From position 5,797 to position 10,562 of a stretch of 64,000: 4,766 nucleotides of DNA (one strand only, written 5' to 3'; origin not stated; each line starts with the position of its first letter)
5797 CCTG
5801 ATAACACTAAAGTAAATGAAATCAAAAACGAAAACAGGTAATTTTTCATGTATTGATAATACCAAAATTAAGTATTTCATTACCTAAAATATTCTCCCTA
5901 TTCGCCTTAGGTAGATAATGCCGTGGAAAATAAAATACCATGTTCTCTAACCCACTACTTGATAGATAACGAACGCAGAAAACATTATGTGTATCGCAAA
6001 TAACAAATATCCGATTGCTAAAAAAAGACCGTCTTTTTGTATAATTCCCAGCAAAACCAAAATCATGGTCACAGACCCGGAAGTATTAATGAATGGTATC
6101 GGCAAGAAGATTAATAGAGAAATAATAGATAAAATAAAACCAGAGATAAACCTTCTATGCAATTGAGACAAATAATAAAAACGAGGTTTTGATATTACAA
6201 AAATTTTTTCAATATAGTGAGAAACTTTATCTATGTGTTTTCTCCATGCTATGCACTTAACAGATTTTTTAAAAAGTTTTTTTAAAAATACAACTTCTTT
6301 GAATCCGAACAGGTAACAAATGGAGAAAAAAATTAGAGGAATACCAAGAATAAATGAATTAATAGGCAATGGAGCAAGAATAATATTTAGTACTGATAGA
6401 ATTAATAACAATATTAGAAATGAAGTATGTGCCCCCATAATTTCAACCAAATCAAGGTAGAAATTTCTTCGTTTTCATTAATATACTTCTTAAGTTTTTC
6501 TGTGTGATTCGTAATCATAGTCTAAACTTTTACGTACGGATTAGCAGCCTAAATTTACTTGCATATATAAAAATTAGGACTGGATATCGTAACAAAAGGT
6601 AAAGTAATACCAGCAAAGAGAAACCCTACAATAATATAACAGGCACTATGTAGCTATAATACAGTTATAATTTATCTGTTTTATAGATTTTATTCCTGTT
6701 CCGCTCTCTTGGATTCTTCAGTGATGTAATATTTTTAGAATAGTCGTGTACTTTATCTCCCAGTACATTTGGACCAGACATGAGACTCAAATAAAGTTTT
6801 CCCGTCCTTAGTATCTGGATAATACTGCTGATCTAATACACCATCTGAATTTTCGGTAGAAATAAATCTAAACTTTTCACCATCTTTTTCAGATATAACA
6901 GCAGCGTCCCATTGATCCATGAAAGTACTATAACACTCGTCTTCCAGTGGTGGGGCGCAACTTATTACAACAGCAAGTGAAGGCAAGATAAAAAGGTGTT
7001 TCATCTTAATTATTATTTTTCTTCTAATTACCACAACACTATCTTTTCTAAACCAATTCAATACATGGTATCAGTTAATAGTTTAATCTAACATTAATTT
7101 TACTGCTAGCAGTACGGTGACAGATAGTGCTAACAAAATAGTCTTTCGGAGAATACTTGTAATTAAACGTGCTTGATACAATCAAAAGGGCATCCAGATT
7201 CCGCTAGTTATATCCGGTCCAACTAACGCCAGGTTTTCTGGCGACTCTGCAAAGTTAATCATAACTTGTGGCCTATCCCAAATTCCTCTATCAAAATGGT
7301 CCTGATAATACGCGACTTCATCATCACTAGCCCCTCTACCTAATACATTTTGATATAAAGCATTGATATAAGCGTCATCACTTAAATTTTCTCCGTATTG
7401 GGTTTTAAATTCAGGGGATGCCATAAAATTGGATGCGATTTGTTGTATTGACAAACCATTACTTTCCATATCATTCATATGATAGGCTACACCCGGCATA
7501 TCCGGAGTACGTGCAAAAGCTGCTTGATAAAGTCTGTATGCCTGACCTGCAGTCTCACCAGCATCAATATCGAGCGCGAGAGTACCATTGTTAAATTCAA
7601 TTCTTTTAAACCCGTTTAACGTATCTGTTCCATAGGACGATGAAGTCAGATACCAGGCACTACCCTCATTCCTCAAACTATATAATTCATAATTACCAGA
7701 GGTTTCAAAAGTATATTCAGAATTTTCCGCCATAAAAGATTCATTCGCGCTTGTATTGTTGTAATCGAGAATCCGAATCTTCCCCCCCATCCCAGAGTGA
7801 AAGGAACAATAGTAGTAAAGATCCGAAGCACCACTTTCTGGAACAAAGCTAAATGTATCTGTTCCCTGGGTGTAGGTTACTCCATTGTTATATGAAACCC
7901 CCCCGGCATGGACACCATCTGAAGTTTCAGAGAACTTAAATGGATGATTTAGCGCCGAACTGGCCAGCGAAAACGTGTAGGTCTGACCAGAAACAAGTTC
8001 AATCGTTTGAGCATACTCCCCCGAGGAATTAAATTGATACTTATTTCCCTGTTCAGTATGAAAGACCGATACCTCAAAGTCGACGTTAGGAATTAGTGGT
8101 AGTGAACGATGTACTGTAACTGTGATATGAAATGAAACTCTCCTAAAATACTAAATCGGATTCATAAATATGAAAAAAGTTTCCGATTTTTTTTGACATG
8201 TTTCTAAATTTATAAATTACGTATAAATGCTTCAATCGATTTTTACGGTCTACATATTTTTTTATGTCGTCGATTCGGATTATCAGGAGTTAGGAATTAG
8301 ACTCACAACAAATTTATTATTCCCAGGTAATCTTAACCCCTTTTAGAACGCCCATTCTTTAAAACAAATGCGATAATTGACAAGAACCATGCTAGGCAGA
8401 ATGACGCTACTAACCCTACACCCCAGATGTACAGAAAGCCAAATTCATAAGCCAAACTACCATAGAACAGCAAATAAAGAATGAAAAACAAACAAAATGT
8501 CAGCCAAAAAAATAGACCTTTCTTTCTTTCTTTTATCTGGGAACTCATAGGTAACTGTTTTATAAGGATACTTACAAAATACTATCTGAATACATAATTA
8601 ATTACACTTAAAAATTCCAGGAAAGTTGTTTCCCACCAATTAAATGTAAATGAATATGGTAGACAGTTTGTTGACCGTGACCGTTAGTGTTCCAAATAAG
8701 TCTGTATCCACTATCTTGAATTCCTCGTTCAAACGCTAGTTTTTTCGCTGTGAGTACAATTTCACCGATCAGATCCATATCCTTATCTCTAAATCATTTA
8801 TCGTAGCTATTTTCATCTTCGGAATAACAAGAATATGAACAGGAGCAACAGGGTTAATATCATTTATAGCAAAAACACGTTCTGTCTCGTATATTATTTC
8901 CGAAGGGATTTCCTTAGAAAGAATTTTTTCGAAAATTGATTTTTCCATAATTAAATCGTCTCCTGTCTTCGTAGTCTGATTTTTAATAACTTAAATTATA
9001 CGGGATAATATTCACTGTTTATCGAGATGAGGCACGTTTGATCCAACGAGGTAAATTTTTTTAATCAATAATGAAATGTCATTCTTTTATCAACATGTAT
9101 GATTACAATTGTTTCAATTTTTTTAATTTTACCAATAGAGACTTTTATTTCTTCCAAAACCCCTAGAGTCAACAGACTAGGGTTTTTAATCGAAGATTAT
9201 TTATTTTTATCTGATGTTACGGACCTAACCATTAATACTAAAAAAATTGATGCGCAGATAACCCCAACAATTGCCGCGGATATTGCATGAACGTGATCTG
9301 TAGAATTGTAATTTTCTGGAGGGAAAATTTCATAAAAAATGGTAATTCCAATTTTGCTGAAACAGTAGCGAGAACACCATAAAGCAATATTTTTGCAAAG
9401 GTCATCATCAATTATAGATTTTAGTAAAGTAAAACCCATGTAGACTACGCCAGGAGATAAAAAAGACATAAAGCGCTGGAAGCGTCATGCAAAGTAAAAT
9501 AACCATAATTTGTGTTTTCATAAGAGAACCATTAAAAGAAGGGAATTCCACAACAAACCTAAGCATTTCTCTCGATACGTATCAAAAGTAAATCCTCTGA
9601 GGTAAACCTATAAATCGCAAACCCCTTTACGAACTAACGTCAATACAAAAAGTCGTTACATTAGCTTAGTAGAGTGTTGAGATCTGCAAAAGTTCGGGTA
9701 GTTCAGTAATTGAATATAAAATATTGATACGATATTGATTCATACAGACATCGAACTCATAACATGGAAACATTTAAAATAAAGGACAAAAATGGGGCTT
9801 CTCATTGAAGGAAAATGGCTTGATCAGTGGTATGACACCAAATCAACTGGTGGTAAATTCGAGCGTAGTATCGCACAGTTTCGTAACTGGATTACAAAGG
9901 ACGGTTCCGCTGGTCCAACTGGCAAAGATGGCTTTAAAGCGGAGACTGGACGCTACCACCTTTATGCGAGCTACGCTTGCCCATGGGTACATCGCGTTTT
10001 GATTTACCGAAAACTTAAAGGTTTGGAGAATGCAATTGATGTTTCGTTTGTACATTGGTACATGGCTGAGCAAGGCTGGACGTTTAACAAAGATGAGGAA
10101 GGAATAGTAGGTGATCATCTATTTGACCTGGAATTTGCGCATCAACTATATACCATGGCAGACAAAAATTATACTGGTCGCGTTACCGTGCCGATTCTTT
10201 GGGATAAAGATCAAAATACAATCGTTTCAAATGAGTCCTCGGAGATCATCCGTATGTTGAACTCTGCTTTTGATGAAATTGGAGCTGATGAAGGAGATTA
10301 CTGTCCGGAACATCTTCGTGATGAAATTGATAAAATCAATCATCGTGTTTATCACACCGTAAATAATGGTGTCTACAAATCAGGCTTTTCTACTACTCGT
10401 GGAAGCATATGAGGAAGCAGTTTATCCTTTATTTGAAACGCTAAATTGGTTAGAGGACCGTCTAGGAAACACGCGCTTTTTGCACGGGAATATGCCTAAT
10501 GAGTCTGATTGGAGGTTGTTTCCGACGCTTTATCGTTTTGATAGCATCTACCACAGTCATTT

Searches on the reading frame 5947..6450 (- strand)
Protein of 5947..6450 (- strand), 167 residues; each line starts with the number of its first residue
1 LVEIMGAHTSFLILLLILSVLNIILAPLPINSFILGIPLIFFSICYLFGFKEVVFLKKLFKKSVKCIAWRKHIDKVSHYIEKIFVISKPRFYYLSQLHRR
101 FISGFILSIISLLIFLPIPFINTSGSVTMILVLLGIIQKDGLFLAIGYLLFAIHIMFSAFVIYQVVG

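Call 73: search_protein_families(library=pfam, proteins=[window:5947-6450:-])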
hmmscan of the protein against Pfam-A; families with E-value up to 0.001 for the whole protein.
window:5947-6450:- (167 aa): 1 family
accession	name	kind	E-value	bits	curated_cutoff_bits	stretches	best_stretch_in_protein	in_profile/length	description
PF06055.17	ExoD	-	2.1e-24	86.3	23.8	1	8-159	28-179/180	Exopolysaccharide synthesis, ExoD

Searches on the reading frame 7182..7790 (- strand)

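Call 73: search_protein_families(library=pfam, proteins=[window:7182-7790:-])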
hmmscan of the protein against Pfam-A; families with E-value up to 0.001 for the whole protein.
window:7182-7790:- (202 aa): 1 family
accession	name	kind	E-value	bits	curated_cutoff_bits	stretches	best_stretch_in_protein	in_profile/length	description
PF13946.11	DUF4214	-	1.2e-27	96.2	23.2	1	119-189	1-71/72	Domain of unknown function (DUF4214)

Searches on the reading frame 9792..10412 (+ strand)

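Call 73: search_protein_families(library=pfam, proteins=[window:9792-10412:+])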
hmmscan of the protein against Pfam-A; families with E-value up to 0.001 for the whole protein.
window:9792-10412:+ (206 aa): 2 families
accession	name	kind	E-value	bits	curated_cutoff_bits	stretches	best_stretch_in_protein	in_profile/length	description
PF13409.12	GST_N_2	-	9.6e-14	52.2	25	1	62-158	1-69/70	Glutathione S-transferase, N-terminal domain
PF13417.12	GST_N_3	-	1.1e-06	29.3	22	0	57-79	1-23/75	Glutathione S-transferase, N-terminal domain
